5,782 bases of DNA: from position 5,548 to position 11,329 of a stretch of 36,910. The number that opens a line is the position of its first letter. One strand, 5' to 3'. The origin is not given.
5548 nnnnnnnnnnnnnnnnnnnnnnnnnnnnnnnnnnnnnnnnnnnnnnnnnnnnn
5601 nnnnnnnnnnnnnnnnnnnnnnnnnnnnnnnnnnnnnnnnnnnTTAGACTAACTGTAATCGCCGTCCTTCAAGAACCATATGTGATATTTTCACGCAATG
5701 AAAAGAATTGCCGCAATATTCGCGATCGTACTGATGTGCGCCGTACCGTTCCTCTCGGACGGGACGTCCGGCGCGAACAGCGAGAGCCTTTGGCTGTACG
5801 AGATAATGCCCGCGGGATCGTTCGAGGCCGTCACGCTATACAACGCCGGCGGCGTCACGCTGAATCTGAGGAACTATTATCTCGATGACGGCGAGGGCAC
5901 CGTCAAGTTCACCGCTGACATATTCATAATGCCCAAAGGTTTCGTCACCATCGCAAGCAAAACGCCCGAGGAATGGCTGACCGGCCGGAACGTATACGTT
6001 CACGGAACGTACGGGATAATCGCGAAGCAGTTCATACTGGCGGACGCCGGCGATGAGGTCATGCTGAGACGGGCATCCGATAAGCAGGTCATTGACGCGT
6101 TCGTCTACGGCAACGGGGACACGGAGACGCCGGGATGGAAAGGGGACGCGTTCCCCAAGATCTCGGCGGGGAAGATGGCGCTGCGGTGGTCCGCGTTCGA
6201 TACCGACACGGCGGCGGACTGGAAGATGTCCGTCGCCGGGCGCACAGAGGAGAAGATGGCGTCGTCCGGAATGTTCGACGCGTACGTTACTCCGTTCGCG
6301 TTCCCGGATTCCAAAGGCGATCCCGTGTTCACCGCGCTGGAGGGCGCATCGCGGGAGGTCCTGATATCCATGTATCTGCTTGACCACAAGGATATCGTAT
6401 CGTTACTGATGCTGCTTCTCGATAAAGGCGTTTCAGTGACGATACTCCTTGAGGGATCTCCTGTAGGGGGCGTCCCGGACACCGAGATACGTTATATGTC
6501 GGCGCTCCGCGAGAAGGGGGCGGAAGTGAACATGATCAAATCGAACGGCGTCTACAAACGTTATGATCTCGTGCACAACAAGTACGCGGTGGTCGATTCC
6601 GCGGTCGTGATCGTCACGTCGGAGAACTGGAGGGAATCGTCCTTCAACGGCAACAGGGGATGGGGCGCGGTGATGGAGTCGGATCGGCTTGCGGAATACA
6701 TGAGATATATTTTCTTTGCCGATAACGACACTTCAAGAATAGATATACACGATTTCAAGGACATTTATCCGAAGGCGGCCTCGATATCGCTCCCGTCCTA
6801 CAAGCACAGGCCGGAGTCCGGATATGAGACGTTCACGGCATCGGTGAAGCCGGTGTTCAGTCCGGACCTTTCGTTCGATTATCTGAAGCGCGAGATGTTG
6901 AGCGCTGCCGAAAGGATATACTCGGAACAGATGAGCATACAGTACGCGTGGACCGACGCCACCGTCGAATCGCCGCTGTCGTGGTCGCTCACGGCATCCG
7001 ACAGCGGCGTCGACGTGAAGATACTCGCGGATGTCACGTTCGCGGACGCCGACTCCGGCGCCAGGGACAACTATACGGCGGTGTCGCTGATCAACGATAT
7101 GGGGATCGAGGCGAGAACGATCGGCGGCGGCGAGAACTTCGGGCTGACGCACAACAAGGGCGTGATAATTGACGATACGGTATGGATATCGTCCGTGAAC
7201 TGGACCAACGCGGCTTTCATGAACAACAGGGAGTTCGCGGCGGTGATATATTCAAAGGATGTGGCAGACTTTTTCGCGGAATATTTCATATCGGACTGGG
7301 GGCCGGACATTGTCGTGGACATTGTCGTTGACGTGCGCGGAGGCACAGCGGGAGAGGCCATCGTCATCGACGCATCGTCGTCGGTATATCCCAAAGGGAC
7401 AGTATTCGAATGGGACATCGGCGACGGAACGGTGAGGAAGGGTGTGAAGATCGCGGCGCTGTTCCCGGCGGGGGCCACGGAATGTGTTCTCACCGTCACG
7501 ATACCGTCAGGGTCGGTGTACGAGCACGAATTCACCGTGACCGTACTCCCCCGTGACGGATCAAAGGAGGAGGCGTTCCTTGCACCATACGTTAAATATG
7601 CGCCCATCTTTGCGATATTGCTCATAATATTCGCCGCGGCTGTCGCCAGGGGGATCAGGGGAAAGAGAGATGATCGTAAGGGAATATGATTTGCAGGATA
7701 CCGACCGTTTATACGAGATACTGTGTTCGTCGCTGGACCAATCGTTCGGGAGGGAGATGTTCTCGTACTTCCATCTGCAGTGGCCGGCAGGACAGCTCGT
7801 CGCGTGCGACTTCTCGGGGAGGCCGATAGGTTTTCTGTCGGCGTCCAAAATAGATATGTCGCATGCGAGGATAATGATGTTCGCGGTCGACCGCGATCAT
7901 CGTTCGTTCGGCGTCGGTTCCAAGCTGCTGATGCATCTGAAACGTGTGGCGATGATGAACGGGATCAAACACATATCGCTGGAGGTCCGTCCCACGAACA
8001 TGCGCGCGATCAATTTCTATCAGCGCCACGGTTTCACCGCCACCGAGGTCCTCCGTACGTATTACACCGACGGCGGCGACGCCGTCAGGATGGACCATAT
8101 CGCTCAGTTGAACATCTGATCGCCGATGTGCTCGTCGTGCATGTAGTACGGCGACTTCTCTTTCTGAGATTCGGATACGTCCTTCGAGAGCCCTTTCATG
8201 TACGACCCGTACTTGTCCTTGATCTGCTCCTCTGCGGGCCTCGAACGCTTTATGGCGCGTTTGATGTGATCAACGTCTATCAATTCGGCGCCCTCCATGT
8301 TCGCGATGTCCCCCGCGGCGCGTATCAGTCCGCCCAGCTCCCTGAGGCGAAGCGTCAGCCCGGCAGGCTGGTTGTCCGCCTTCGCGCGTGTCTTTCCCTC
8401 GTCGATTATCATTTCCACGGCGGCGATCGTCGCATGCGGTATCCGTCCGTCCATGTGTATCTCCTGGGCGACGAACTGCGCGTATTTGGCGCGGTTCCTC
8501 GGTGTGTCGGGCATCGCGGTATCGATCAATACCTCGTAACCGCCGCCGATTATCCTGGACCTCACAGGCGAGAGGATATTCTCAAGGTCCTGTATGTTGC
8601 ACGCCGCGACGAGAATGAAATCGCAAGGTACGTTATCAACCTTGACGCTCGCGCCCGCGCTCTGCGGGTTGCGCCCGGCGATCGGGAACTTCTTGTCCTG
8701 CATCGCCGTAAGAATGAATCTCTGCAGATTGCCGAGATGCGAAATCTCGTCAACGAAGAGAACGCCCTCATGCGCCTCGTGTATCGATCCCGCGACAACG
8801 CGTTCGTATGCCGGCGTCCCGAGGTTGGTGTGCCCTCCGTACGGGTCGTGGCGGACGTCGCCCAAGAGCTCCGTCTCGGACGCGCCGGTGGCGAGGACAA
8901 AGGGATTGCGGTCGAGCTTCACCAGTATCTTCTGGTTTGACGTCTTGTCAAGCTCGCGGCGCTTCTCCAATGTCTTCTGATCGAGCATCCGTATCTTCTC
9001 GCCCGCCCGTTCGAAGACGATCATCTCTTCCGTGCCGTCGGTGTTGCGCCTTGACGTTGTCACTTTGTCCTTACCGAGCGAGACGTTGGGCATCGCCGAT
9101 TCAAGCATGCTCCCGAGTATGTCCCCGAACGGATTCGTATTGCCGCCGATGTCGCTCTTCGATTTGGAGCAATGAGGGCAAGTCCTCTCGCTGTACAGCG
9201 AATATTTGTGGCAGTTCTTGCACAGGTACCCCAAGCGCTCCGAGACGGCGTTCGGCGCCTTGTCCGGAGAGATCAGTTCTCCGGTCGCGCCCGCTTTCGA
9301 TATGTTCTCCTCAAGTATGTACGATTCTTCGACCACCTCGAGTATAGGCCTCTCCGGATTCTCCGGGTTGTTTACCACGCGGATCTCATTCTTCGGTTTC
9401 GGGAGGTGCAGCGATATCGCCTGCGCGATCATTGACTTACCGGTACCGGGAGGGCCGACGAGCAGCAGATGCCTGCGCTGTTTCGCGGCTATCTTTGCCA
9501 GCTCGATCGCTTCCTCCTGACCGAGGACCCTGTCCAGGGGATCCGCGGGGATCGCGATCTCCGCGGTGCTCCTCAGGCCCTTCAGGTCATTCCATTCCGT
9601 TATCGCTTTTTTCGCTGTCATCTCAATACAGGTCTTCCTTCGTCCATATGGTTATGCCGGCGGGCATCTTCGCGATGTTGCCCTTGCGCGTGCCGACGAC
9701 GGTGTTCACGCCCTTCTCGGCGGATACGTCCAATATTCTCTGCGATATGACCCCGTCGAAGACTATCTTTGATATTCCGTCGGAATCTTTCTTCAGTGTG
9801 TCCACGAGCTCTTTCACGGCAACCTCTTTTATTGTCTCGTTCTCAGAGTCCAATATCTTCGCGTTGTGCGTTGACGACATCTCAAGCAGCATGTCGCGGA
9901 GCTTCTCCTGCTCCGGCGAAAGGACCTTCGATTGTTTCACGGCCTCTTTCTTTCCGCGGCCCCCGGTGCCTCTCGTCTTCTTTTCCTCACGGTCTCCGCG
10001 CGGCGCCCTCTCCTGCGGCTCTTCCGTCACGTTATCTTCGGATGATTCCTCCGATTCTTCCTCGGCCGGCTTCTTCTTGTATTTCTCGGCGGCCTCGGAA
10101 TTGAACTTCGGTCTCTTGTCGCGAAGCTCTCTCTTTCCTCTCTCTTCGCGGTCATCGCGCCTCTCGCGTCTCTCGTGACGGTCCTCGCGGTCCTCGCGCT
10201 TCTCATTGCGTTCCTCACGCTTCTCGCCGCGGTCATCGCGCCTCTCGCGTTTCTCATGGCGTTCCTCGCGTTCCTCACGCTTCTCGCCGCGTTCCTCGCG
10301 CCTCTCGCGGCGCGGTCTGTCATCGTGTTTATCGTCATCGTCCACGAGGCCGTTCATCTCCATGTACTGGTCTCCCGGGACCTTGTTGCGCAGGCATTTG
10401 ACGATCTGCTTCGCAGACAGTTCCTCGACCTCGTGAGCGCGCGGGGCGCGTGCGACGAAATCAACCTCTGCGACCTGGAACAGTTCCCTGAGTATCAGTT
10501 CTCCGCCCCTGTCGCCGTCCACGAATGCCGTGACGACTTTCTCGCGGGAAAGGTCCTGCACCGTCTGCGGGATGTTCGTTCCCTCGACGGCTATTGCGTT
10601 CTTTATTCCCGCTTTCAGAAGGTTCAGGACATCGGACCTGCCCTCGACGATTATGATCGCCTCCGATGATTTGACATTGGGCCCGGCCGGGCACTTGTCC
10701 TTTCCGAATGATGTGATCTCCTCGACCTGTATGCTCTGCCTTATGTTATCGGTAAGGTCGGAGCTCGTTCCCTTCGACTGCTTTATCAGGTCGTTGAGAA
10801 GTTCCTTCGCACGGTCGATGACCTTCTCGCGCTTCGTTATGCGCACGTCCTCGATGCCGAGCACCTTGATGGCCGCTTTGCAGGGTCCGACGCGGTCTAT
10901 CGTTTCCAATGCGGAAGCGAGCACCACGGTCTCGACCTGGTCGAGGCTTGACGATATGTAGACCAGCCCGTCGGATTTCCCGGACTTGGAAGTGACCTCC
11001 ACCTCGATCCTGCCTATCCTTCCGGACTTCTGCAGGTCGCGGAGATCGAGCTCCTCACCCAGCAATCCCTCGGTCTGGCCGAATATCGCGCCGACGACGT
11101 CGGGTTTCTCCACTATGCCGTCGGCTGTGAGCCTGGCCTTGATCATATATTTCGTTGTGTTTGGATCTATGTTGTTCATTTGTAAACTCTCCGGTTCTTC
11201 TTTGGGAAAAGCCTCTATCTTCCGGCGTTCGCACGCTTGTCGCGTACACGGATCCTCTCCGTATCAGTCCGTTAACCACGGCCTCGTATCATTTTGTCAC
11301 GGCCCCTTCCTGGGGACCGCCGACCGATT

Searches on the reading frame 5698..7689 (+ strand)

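Call 8: search_protein_families(library=pfam, proteins=[window:5698-7689:+])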
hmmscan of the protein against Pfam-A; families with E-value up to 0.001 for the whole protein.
window:5698-7689:+ (663 aa): 4 families
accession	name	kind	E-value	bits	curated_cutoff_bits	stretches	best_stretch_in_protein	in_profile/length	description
PF13091.12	PLDc_2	-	1.3e-34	119.3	27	2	212-339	3-128/132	PLD-like domain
PF00932.25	LTD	-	2.4e-09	38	34.3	1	28-138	5-108/109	Lamin Tail Domain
PF00614.28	PLDc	-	1.1e-05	25.7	21.9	0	480-505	1-27/28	Phospholipase D Active site motif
PF18911.6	PKD_4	-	0.00055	20.4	27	0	546-616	11-85/85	PKD domain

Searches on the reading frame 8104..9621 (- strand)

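Call 8: search_protein_families(library=pfam, proteins=[window:8104-9621:-])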
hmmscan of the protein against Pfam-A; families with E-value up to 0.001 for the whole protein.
window:8104-9621:- (505 aa): 14 families
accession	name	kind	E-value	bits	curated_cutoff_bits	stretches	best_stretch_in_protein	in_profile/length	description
PF01078.27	Mg_chelatase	-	3.2e-15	56.5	20.3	1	29-78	2-51/207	Magnesium chelatase, subunit ChlI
PF00158.32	Sigma54_activat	-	6.5e-11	42.6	20.2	2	277-319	86-129/168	Sigma-54 interaction domain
PF07728.20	AAA_5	-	5.8e-08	33.3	22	1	51-79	1-30/139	AAA domain (dynein-related subfamily)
PF05496.18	RuvB_N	-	9e-07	29.2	27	0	39-73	23-57/159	Holliday junction DNA helicase RuvB P-loop domain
PF20030.5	bpMoxR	-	2.7e-06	27.1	27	1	31-73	13-55/205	MoxR domain in the MoxR-vWA-beta-propeller ternary systems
PF20720.3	nSTAND3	-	5.8e-06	26.5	27.2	1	37-90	5-58/155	Novel STAND NTPase 3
PF00004.35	AAA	-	7.7e-06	26.8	21.2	0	52-73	1-22/131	ATPase family associated with various cellular activities (AAA)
PF00493.29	MCM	-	4.3e-05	23.2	23.3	0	236-315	81-153/224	MCM P-loop domain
PF12775.13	AAA_7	-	9.6e-05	22.4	25.8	1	41-84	25-68/181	P-loop containing dynein motor region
PF14532.12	Sigma54_activ_2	-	0.00012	22.8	25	0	41-108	14-79/138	Sigma-54 interaction domain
PF20436.4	LonB_AAA-LID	-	0.00014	22.3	22.4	1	398-459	3-61/65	Archaeal LonB, AAA+ ATPase LID domain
PF13401.12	AAA_22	-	0.00016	22.4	27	0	48-85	4-42/130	AAA domain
PF13191.12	AAA_16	-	0.00041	21.3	32.6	1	42-76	17-51/167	AAA ATPase domain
PF13245.12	AAA_19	-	0.00079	20.1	25.1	0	45-79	7-41/134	AAA domain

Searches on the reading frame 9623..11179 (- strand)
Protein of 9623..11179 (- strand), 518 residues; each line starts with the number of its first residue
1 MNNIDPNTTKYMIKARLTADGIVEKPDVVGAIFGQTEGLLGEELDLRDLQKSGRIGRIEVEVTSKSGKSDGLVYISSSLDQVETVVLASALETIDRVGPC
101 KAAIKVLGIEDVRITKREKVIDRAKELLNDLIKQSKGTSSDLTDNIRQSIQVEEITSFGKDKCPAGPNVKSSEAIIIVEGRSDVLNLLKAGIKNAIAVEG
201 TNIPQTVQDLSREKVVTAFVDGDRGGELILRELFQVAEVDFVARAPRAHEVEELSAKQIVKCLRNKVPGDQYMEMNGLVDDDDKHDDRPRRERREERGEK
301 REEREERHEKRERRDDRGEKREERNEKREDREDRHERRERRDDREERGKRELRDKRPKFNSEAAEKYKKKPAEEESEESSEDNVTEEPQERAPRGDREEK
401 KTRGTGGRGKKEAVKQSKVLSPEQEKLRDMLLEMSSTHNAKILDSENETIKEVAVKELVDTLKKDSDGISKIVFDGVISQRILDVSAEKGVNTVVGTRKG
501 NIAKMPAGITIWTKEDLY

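Call 8: search_protein_families(library=pfam, proteins=[window:9623-11179:-])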
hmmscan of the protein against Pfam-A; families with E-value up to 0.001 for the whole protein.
window:9623-11179:- (518 aa): 3 families
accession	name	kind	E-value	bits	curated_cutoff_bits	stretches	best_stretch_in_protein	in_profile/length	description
PF13662.12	Toprim_4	-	8.3e-11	42.4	25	1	174-235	2-72/85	Toprim domain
PF01751.28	Toprim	-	3.9e-08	33.8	23.1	1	175-249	2-91/96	Toprim domain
PF13155.12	Toprim_2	-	1.5e-05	25.7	22.1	1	176-238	1-67/88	Toprim-like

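Call 34: find_encoding_contigs(protein=window:9623-11179:-, flank=1000, max_places=5)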
Protein window:9623-11179:- (518 aa): no gene with exactly this product is on record in the collection.
